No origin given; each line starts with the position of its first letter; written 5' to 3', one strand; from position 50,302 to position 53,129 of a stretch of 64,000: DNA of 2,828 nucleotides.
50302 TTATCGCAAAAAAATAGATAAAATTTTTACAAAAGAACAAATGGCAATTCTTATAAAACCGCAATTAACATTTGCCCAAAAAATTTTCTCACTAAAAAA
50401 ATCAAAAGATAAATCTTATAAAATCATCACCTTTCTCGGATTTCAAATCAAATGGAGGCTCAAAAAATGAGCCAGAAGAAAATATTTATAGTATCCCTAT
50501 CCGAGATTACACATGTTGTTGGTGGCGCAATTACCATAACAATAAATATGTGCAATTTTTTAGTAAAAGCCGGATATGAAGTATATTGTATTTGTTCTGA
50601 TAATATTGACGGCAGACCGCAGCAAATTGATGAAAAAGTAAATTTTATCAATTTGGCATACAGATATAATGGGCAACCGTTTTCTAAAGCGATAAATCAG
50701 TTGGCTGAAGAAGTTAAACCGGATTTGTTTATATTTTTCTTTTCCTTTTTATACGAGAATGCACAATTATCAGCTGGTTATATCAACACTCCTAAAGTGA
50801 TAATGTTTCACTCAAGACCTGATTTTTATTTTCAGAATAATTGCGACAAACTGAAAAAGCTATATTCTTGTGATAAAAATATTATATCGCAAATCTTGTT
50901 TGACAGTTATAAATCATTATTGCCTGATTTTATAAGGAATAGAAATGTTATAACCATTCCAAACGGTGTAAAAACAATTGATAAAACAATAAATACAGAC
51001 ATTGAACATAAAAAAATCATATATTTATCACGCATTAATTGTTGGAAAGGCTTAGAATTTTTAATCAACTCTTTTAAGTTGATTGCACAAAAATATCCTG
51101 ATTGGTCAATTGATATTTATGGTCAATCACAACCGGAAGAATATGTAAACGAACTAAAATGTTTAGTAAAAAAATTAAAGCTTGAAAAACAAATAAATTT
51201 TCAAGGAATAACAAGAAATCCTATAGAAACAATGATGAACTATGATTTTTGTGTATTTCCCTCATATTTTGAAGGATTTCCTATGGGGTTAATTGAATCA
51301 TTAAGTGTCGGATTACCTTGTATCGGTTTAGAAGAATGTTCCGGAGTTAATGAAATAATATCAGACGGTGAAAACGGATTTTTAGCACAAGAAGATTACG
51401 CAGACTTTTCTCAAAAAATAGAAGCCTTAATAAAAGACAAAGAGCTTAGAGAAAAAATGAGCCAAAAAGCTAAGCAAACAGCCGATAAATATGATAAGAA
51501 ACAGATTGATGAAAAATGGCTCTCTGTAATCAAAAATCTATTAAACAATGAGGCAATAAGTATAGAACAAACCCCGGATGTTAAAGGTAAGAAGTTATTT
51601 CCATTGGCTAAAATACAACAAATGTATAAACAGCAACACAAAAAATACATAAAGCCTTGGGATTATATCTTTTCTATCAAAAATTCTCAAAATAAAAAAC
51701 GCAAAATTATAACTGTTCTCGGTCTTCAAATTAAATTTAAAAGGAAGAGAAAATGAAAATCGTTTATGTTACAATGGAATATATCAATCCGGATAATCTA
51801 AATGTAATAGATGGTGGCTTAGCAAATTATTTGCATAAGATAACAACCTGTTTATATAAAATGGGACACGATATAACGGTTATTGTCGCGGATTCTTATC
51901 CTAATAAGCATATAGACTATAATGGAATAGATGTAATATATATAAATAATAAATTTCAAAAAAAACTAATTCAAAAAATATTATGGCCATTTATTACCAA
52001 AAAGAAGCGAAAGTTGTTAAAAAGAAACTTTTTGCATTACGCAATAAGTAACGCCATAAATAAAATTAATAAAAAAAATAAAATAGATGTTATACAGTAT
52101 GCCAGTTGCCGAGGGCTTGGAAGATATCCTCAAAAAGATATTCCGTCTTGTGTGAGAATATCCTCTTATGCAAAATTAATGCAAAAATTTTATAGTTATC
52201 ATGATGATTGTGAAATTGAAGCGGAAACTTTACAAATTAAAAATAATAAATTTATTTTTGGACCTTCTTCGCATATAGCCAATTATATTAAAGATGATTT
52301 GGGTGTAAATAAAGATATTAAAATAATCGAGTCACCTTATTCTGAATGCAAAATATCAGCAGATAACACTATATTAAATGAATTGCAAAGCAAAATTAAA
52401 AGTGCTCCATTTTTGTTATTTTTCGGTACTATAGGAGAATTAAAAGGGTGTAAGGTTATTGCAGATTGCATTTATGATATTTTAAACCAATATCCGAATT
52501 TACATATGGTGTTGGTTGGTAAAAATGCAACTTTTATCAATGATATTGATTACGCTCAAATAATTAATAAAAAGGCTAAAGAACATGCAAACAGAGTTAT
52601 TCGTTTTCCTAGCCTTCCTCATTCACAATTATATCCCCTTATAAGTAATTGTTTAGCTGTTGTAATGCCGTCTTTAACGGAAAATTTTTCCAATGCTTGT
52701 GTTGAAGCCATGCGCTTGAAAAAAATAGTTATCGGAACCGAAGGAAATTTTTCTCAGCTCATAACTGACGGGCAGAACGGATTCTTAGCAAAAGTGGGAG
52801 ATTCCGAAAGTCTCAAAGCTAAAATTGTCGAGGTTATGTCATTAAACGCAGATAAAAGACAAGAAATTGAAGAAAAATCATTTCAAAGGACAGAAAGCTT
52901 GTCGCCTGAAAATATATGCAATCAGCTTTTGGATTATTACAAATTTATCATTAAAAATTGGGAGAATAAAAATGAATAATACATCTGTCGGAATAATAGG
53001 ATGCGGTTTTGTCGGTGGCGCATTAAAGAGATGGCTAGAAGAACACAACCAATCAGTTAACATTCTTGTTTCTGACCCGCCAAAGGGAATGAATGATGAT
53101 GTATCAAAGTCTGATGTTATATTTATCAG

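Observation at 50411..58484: Recurrent basic 'LG-x-(K/Q)-x-x-(F/W)-K-(R/K)' terminal motif on five enzymes of the plus-strand operon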

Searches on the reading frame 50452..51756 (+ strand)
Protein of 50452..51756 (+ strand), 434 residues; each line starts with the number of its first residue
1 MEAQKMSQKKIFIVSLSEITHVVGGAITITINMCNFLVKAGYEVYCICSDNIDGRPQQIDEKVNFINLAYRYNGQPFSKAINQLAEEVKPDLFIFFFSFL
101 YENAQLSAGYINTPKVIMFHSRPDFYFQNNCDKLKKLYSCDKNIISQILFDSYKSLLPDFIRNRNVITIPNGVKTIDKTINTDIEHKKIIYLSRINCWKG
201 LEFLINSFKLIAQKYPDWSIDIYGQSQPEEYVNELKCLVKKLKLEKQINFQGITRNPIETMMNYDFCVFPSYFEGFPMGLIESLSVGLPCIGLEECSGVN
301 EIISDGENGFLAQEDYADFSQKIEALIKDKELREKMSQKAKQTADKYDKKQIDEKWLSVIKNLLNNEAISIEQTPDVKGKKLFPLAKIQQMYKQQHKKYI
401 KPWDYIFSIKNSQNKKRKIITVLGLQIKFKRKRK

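Call 6: search_protein_families(library=pfam, proteins=[window:50452-51756:+], max_evalue=0.01)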
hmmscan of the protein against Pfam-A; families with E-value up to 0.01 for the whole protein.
window:50452-51756:+ (434 aa): 5 families
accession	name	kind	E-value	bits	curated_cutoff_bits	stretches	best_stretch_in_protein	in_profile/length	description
PF00534.26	Glycos_transf_1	-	4.3e-33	114.7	26.4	1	179-342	8-171/172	Glycosyl transferases group 1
PF13692.12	Glyco_trans_1_4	-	3.4e-26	92.6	27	1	187-329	2-142/142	Glycosyl transferases group 1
PF13439.12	Glyco_transf_4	-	1.1e-06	29.2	28.5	1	23-127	1-112/170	Glycosyltransferase Family 4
PF20706.3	GT4-conflict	-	1e-05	25.1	26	1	150-349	158-360/385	Family 4 Glycosyltransferase in conflict systems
PF13477.12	Glyco_trans_4_2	-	6.5e-05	23.6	23.4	1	27-94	10-79/139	Glycosyl transferase 4-like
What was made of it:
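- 51658..51753 (+): Module copy (type B, 'IFSIKN....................*') at the C-terminus of GT4a (gene 50467/50452-51756). Lies outside the Pfam GT4 domains, which end at about aa 349 (call 6).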

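Call 49: find_homologous_proteins(query=window:50467-51753:+, max_evalue=1e-10)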
Query window:50467-51753:+ (429 aa): 140 proteins with E <= 1e-10 among 3400 candidates; the best 120 are listed.
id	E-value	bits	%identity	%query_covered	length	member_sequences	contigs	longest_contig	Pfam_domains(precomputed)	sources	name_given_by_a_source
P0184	7.2e-287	969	100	100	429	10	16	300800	PF00534.27,PF13439.13,PF20706.4,PF13692.13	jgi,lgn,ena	-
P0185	5.1e-155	535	59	99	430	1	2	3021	PF00534.27,PF13692.13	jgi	-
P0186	7.3e-152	524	55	100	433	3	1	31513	PF00534.27,PF13439.13,PF20706.4,PF13692.13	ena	-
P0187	2.4e-147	509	55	100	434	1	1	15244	PF00534.27,PF13692.13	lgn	-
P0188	3.0e-143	496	56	99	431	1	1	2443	PF00534.27,PF13439.13,PF13692.13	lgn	-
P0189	6.8e-142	491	55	99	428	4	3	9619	PF00534.27,PF13692.13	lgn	-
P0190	2.4e-141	490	56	98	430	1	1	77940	PF00534.27,PF13692.13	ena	-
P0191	1.4e-140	487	55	99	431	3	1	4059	PF00534.27,PF13439.13,PF13692.13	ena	-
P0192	1.5e-134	467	52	100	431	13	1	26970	PF00534.27,PF13692.13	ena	-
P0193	8.1e-133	461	52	99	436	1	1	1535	PF00534.27,PF13692.13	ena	-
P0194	1.1e-128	448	56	89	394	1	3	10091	PF00534.27,PF13692.13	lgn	-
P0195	3.1e-128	446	51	99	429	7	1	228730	PF00534.27,PF20706.4,PF13692.13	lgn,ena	-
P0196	2.6e-127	443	53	98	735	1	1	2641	PF04321.24,PF00534.27,PF16363.12,PF02719.22,PF01073.26,PF07993.19,PF13460.13,PF01370.28,PF13692.13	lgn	-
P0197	2.7e-127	443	52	97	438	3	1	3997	PF00534.27,PF20706.4,PF13692.13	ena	-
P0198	1.0e-126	441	51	100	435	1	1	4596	PF00534.27,PF13692.13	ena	-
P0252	3.1e-90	321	44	84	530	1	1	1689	PF28160.1,PF00534.27,PF13692.13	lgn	-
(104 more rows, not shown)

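Call 59: predict_structure(alignment_id=A4)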
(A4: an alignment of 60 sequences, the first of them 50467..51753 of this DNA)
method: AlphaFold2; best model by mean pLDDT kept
length: 429 residues; sequences in the alignment: 60
mean_pLDDT: 95.3   pTM: 0.89
mean pLDDT of the five models: 95.3, 94.7, 94.0, 93.6, 92.9
residues with pLDDT >= 90: 379; 70-90: 47; 50-70: 3; < 50: 0
segments of 3 or more residues with pLDDT < 50: none
pLDDT, mean of each block of 10 residues (from residue 1): 93 90 95 98 96 97 97 98 98 97 96 97 91 95 98 97 96 95 97 98 99 97 93 98 97 97 98 96 98 98 99 99 98 98 97 97 92 96 94 81 83 88 84
secondary structure, 60 per line:
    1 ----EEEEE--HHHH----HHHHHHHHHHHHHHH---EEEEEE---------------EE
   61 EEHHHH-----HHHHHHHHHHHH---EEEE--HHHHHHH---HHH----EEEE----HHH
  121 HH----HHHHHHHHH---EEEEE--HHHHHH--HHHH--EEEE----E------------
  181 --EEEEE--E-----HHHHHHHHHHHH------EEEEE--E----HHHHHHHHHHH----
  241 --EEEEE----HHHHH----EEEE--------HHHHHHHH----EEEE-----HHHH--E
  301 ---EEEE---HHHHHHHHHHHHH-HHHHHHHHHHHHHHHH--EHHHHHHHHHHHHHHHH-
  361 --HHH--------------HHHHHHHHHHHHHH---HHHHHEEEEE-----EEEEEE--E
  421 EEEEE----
elements in order: E5-9 H12-15 H20-34 E38-43 E59-62 H63-66 H72-83 E87-90 H93-99 E110-113 H118-122 H127-135 E139-143 H146-151 H154-157 E160-163 E183-187 H196-207 E214-218 H226-236 E243-247 H252-256 E261-264 H273-280 E285-288 H294-297 E304-307 H311-323 H325-340 H344-359 H380-393 H397-401 E402-406 E412-417 E420-425
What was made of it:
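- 51658..51753 (+): AF2 predicts strands 402-406, 412-417 and 420-425 with pLDDT 81-88 (call 59).
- I cannot say whether the meander is free or packed on the enzyme. pLDDT of 81-96 along the GT4a C-terminal extension suggests it may be packed (call 59). pLDDT is high along the whole GT4a C-terminal extension and pTM is 0.89 (call 59).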

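Call 63: find_encoding_contigs(protein=P0184, flank=2000, max_places=6)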
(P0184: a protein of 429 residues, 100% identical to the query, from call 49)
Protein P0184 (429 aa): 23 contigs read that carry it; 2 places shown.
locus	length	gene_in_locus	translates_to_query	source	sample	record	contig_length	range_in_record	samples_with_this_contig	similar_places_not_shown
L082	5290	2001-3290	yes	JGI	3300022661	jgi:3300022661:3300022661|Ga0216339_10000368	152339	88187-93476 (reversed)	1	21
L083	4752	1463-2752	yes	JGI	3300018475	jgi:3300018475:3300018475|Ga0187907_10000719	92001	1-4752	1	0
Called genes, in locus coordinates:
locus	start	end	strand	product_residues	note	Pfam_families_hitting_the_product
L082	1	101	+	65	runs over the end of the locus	-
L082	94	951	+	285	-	PF00535:Glycos_transf_2, PF10111:Glyco_tranf_2_2, PF13641:Glyco_tranf_2_3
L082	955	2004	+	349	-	PF00535:Glycos_transf_2, PF10111:Glyco_tranf_2_2, PF13641:Glyco_tranf_2_3 (weak)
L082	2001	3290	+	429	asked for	PF20706:GT4-conflict (faint), PF13439:Glyco_transf_4 (weak), PF00534:Glycos_transf_1, PF13692:Glyco_trans_1_4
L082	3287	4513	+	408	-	PF00534:Glycos_transf_1, PF13692:Glyco_trans_1_4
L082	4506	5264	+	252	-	PF03721:UDPG_MGDP_dh_N (weak), PF00984:UDPG_MGDP_dh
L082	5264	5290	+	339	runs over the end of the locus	PF01073:3Beta_HSD, PF01370:Epimerase, PF02719:Polysacc_synt_2, PF04321:RmlD_sub_bind, PF16363:GDP_Man_Dehyd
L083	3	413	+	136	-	?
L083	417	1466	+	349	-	PF00535:Glycos_transf_2, PF10111:Glyco_tranf_2_2, PF13641:Glyco_tranf_2_3 (weak)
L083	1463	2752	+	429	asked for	PF20706:GT4-conflict (faint), PF13439:Glyco_transf_4 (weak), PF00534:Glycos_transf_1, PF13692:Glyco_trans_1_4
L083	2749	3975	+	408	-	PF00534:Glycos_transf_1, PF13692:Glyco_trans_1_4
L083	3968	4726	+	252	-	PF03721:UDPG_MGDP_dh_N (weak), PF00984:UDPG_MGDP_dh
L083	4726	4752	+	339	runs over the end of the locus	PF01073:3Beta_HSD, PF01370:Epimerase, PF02719:Polysacc_synt_2, PF04321:RmlD_sub_bind, PF16363:GDP_Man_Dehyd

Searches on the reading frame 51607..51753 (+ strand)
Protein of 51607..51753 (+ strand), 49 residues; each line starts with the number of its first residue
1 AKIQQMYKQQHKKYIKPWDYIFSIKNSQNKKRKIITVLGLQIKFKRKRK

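Call 67: find_homologous_proteins(query=A5, max_evalue=1)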
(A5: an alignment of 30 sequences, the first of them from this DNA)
Query A5 (30 sequences) (49 aa, profile of the alignment): 5 proteins with E <= 1 among 224 candidates.
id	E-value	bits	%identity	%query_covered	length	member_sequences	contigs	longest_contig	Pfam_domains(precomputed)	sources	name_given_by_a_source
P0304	7.1e-6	44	-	-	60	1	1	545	-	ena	-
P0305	1.1e-4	40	-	-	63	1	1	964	-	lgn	-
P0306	1.4e-4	40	-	-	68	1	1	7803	-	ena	-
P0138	1.5e-4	40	-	-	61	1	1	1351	-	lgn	-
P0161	2.8e-4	39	86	14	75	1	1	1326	-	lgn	-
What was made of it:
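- Tried and rejected: It then returned only 5 short fragments (call 67).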

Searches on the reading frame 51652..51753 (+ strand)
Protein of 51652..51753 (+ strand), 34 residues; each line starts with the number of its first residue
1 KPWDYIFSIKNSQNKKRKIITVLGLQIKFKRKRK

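Call 31: search_solved_structures(query=A2, max_evalue=10, show_alignments=5)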
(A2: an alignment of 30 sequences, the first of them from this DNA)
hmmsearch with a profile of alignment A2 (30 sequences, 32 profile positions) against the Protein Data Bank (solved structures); distinct sequences matched with E-value up to 10: 0.
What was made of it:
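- On Any solved structure (PDB): hmmsearch of module profile A2 against 177,635 PDB sequences gave 0 hits at E<=10 (call 31).
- Tried and rejected: PDB sequence-profile search with the module gave nothing at E<=10 (call 31).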

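Call 37: search_protein_representatives(alignment_id=A2)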
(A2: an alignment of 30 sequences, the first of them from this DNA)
Query: 30 sequences, 32 profile positions. Proteins with E-value up to 0.001 (for the whole library): 64; up to 1e-10: 0; up to 1e-30: 0. The best 64 are listed.
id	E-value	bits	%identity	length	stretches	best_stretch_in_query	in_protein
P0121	2.1e-08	50.1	-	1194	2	3-31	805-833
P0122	1.5e-07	47.3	-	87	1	1-30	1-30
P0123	4.3e-07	45.9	-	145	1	1-29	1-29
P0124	5.3e-07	45.6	-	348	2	7-30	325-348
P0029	1.2e-06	44.5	-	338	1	1-31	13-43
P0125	1.3e-06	44.3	-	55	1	1-28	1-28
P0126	1.4e-06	44.2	-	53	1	1-29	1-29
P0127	1.8e-06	43.9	-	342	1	1-30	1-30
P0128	2.5e-06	43.4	-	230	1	2-31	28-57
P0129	3.4e-06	43.0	-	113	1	1-30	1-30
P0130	3.6e-06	43.0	-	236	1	1-29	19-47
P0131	4.1e-06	42.8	-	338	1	1-30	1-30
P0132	4.3e-06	42.7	-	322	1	1-30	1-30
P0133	5.0e-06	42.5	-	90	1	1-31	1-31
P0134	6.7e-06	42.1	-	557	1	1-31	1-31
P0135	7.3e-06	42.0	-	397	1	1-30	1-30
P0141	1.3e-05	41.2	-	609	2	2-31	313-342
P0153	3.3e-05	39.9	-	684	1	3-31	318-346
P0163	9.7e-05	38.4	-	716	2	2-31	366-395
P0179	8.2e-04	35.4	-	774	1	2-28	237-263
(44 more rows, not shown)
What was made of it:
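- A 32-position profile finds 64 proteins at E<=1e-3 among 1.84e9 representatives, best 2e-8 (call 37).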

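Call 40: search_protein_families(library=pfam, alignment_id=A3, max_evalue=0.0001)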
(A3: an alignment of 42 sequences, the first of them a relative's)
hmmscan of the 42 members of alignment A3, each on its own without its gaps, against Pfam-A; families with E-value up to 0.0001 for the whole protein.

A. member 1, P0121 (1194 aa): 4 families
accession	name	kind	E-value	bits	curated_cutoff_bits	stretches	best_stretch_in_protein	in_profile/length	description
PF05045.17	RgpF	-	3.2e-22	79.3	25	1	551-777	268-500/503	Rhamnan synthesis protein F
PF04765.19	TOD1_MUCI70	-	5.6e-18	65.7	21.4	1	9-204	73-290/314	TOD1/MUCI70, glycosyltransferase-like domain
PF00535.33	Glycos_transf_2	-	1.6e-17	64.4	23.3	1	243-411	2-167/168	Glycosyl transferase family 2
PF05050.19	Methyltransf_21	-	8.4e-15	55.7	22.7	1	1015-1166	1-166/173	Methyltransferase FkbM domain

B. families by the number of members that match (of 42 scanned): 31 families (the first 25 are shown)
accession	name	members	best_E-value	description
PF00132.30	Hexapep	8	8.9e-14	Bacterial transferase hexapeptide (six repeats)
PF14305.11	ATPgrasp_TupA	5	7.7e-60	TupA-like ATPgrasp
PF14602.12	Hexapep_2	5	1.1e-13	Hexapeptide repeat of succinyl-transferase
PF01501.26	Glyco_transf_8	4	2.3e-43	Glycosyl transferase family 8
PF05050.19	Methyltransf_21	4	8.4e-15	Methyltransferase FkbM domain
PF00535.33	Glycos_transf_2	3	3.3e-41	Glycosyl transferase family 2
PF00534.26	Glycos_transf_1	3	1.3e-17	Glycosyl transferases group 1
PF13692.12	Glyco_trans_1_4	3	3.7e-15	Glycosyl transferases group 1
PF05704.18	Caps_synth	2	8.2e-73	Capsular polysaccharide synthesis protein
PF04991.19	LicD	2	2.4e-37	LicD family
PF04765.19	TOD1_MUCI70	2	5.6e-18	TOD1/MUCI70, glycosyltransferase-like domain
PF10111.15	Glyco_tranf_2_2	2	1.2e-13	Glycosyltransferase like family 2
PF13641.12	Glyco_tranf_2_3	2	9.7e-12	Glycosyltransferase like family 2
PF13704.12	Glyco_tranf_2_4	2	3.1e-11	Glycosyl transferase family 2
PF13524.12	Glyco_trans_1_2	2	1.9e-10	Glycosyl transferase-like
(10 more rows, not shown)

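Call 42: search_protein_families(library=pfam, proteins=[window:51652-51753:+], max_evalue=10)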
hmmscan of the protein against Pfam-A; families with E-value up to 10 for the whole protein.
seq(34 aa): 1 family
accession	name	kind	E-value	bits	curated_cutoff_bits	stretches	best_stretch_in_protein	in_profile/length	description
PF04355.18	BamE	-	0.17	12.2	23.2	1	3-22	39-59/71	Outer membrane protein assembly factor BamE domain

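Call 43: search_protein_families(library=ncbifam, proteins=[window:51652-51753:+], max_evalue=10)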
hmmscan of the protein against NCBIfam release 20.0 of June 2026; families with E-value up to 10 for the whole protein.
seq(34 aa): 0 families
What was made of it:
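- On Any curated protein family or domain (Pfam-A, NCBIfam): NCBIfam returned nothing relevant (call 43).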

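Call 74: list_cluster_members(proteins=[P0121, P0124, P0127, P0131, P0134, P0135, P0141, P0153, P0163, P0179])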
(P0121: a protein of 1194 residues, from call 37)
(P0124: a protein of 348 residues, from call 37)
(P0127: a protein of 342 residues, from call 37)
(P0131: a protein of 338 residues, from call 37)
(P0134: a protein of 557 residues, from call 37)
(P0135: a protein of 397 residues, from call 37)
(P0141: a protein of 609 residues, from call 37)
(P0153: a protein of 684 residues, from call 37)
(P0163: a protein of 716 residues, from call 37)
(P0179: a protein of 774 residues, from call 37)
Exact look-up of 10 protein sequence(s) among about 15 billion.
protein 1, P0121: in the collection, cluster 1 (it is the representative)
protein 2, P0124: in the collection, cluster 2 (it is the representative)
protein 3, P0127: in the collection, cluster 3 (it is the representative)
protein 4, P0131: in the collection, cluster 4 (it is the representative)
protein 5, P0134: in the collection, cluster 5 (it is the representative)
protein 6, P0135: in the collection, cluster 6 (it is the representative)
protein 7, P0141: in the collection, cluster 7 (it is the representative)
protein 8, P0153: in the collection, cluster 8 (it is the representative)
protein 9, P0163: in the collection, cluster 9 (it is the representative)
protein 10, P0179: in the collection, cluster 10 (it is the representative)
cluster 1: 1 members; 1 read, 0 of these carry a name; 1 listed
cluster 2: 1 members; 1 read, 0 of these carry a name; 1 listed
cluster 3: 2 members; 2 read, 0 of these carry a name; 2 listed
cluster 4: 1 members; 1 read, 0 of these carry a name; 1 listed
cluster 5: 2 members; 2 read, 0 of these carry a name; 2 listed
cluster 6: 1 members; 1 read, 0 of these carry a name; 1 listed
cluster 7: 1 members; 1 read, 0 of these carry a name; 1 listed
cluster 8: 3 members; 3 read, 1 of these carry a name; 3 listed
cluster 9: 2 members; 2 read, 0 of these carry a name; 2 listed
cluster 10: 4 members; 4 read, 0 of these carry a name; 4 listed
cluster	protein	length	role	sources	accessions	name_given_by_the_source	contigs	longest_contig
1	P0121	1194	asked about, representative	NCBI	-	-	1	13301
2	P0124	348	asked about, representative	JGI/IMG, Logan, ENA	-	-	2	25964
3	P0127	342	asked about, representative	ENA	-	-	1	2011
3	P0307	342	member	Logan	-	-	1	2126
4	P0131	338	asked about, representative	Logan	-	-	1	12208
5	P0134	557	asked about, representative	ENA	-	-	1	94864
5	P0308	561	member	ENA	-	-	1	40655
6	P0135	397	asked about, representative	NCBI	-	-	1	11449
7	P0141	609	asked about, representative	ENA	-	-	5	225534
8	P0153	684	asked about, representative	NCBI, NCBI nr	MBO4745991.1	MAG: TDP-N-acetylfucosamine:lipid II N-acetylfucosaminyltransferase [Alphaproteobacteria ... | TDP-N-acetylfucosamine:lipid II N-acetylfucosaminyltransferase [Alphaproteobacteria ...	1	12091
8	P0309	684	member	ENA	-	-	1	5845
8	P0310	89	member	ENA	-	-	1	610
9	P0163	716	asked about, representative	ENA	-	-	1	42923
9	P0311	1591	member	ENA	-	-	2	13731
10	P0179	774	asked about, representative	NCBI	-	-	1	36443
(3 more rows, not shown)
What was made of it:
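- Tried and rejected: One is annotated as a WecF-like transferase, MBO4745991.1 (call 74).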

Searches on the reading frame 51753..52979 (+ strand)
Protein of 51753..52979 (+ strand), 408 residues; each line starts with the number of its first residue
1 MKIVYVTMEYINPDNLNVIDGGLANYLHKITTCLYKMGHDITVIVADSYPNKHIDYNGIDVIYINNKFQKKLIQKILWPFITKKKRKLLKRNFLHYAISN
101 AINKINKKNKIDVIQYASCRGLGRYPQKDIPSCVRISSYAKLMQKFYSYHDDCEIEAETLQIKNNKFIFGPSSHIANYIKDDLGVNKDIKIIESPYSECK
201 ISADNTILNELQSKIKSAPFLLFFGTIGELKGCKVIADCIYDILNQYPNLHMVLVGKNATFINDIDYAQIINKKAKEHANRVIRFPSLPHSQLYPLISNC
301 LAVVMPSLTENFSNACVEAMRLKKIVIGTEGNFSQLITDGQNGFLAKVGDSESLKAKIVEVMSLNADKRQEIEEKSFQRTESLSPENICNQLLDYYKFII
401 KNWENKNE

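Call 6: search_protein_families(library=pfam, proteins=[window:51753-52979:+], max_evalue=0.01)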
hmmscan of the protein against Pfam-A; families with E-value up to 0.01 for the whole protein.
window:51753-52979:+ (408 aa): 3 families
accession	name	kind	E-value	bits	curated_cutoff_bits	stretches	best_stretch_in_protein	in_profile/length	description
PF00534.26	Glycos_transf_1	-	2.3e-20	73.2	26.4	1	216-376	13-169/172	Glycosyl transferases group 1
PF13692.12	Glyco_trans_1_4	-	1.2e-18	68.2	27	1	219-362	2-140/142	Glycosyl transferases group 1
PF13439.12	Glyco_transf_4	-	5.9e-05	23.6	28.5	1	21-192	2-162/170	Glycosyltransferase Family 4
